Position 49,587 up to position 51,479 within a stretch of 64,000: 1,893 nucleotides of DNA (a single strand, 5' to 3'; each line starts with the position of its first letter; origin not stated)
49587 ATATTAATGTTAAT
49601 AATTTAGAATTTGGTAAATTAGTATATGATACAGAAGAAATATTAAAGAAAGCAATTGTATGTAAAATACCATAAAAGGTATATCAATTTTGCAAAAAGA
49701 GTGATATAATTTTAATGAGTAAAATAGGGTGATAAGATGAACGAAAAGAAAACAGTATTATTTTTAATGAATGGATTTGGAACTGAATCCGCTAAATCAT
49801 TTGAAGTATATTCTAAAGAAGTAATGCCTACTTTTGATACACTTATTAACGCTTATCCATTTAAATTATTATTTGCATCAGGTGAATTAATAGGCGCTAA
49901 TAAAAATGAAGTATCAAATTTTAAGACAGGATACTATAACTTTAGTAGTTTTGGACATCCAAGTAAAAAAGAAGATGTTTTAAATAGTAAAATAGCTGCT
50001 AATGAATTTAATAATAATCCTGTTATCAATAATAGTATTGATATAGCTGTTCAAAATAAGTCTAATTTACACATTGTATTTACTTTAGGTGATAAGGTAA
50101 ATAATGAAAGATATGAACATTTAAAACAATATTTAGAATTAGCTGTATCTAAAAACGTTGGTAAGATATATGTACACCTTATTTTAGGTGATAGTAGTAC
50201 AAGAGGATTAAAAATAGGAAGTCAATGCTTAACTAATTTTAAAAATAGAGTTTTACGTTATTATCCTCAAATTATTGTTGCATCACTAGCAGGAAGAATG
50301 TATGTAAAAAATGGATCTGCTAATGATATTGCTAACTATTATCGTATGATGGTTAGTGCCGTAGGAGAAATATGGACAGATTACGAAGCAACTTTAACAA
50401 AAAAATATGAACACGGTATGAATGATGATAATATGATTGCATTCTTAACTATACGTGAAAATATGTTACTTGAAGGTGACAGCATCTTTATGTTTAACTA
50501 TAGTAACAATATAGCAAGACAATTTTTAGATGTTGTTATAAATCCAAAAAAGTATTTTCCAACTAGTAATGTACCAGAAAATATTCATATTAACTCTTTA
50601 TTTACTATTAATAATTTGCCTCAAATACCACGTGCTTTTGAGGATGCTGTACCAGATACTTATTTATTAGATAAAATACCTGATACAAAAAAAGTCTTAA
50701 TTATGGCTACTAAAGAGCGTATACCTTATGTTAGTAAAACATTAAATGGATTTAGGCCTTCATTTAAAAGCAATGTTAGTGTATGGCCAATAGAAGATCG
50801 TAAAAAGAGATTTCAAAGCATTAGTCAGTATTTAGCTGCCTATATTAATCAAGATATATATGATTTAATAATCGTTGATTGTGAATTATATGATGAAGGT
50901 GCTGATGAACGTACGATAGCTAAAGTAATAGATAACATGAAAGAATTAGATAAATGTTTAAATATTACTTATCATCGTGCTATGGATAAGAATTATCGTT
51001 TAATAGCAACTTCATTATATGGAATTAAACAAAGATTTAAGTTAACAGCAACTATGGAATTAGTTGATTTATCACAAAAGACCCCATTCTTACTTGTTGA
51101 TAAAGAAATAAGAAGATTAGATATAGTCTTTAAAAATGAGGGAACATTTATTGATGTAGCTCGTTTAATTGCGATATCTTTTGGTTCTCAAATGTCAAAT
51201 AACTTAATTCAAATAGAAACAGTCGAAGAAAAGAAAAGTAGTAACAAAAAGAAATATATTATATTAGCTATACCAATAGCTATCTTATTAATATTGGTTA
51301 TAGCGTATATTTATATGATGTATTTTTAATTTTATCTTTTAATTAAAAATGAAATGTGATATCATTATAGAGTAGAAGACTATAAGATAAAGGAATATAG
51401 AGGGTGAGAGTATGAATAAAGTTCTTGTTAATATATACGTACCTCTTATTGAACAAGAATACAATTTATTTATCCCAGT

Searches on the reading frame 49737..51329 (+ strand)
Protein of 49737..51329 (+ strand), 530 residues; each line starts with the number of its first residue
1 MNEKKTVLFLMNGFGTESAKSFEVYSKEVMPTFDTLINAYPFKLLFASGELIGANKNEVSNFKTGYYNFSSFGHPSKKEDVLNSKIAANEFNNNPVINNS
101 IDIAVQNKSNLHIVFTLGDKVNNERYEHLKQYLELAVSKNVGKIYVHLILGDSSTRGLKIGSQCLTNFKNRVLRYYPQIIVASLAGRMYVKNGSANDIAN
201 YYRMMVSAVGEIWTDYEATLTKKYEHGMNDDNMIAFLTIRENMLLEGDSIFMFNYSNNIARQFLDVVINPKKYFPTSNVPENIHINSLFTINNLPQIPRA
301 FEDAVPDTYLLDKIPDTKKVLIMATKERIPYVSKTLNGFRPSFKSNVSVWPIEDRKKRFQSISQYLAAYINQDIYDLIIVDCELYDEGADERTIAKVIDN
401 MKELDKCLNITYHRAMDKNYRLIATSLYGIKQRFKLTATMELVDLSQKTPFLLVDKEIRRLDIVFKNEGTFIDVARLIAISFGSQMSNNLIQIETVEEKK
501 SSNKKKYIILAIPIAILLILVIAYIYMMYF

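Call 49: search_protein_families(library=ncbifam, proteins=[window:49737-51329:+], max_evalue=0.001)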
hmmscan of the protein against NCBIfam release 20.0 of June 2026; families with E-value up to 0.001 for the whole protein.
window:49737-51329:+ (530 aa): 2 families
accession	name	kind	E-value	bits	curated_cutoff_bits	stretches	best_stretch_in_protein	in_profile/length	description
TIGR01307.1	pgm_bpd_ind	equivalog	6.9e-31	107.3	330.65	1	4-476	1-484/504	2,3-bisphosphoglycerate-independent phosphoglycerate mutase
NF003897.0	PRK05434.1-5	equivalog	5.5e-19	68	862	1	3-270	5-277/514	2,3-bisphosphoglycerate-independent phosphoglycerate mutase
